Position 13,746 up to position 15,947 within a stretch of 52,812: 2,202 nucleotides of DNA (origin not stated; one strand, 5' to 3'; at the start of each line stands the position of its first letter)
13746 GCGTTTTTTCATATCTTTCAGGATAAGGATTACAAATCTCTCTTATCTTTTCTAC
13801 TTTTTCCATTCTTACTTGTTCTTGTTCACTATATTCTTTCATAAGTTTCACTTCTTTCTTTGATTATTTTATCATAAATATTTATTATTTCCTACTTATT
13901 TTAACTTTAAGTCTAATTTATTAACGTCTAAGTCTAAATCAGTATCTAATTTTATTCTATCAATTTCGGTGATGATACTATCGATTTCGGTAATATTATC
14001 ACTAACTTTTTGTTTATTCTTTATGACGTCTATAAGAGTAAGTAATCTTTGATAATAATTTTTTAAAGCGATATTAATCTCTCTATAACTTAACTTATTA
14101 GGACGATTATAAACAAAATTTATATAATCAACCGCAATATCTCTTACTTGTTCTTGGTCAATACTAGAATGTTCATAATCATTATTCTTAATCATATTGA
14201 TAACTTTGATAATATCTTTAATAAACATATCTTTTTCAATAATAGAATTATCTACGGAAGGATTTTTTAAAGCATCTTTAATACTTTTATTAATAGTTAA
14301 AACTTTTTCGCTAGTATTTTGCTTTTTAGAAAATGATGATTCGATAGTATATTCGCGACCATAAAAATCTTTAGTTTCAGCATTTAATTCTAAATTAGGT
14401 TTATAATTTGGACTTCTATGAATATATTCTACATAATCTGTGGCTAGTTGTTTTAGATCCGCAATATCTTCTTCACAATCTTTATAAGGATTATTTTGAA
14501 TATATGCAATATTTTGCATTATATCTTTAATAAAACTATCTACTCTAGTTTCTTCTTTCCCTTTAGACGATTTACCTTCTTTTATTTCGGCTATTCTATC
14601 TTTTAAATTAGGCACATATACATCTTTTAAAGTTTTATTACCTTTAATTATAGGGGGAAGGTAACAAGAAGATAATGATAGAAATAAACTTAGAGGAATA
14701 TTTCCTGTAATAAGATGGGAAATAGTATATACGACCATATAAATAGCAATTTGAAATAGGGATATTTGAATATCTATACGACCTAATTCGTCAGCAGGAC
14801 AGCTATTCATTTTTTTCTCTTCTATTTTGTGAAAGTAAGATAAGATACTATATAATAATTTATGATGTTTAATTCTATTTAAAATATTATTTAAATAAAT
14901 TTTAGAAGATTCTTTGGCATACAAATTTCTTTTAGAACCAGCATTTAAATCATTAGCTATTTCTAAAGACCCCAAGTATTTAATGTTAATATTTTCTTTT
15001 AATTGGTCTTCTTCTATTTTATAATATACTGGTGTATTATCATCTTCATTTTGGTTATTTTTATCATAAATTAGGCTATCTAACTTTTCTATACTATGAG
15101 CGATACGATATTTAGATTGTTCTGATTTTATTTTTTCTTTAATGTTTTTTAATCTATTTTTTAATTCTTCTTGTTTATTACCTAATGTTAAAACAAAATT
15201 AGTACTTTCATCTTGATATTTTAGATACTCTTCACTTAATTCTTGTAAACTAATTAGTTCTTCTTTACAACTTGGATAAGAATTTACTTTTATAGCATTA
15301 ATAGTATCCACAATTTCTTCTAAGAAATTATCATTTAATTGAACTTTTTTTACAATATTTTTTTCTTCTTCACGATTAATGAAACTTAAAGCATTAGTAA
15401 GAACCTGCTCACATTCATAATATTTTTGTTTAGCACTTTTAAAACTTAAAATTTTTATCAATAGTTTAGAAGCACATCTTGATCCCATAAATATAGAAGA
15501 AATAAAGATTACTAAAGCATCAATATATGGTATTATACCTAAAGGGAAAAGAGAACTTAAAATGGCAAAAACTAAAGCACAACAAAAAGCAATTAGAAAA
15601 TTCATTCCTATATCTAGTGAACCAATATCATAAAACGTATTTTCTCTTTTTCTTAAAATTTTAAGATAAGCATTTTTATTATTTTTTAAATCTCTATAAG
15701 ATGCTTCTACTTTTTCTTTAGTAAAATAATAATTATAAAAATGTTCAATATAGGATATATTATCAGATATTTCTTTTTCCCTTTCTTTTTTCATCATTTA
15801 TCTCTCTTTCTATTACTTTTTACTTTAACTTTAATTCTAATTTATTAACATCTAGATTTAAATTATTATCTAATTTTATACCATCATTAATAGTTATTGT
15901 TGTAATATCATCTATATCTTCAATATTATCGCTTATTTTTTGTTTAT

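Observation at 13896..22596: Candidate undescribed membrane system: three tandem paralogous 4-TM helical-repeat proteins divergently paired with an atypical ABC exporter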

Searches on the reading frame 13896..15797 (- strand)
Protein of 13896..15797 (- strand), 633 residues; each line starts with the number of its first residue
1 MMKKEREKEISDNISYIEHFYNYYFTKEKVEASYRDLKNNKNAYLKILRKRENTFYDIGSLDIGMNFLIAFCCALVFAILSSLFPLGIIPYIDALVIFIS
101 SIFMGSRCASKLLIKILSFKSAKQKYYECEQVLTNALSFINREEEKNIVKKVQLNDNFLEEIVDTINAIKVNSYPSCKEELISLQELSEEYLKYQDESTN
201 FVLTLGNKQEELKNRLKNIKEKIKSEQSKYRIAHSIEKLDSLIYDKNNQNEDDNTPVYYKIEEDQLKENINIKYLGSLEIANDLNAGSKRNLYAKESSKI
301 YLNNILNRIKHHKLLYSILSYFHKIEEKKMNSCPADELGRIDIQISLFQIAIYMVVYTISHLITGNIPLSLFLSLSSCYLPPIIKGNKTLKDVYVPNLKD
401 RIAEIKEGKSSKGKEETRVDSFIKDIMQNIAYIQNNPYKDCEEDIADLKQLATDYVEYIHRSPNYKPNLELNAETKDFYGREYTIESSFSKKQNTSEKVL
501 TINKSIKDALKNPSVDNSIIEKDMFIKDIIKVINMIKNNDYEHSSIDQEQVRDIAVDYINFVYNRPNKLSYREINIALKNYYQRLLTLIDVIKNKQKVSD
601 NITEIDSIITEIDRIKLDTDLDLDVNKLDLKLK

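Call 3: search_protein_families(library=pfam, proteins=[window:13896-15797:-], max_evalue=0.1)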
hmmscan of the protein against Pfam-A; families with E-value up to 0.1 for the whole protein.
window:13896-15797:- (633 aa): 0 families

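Call 4: search_protein_families(library=ncbifam, proteins=[window:13896-15797:-], max_evalue=0.1)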
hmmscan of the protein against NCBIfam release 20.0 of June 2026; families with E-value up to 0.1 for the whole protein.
window:13896-15797:- (633 aa): 1 family
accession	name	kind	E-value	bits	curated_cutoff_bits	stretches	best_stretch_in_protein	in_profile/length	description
NF052432.1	TC0500_fam_Inc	equivalog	0.016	14.6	240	1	98-227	74-203/214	TC0500 family inclusion membrane protein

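Call 23: search_protein_families(library=padloc, proteins=[window:13896-15797:-], max_evalue=0.01)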
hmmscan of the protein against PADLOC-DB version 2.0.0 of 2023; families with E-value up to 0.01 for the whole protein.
window:13896-15797:- (633 aa): 0 families

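Call 24: search_protein_families(library=phrogs, proteins=[window:13896-15797:-], max_evalue=0.01)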
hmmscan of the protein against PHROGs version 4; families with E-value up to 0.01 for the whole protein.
window:13896-15797:- (633 aa): 0 families
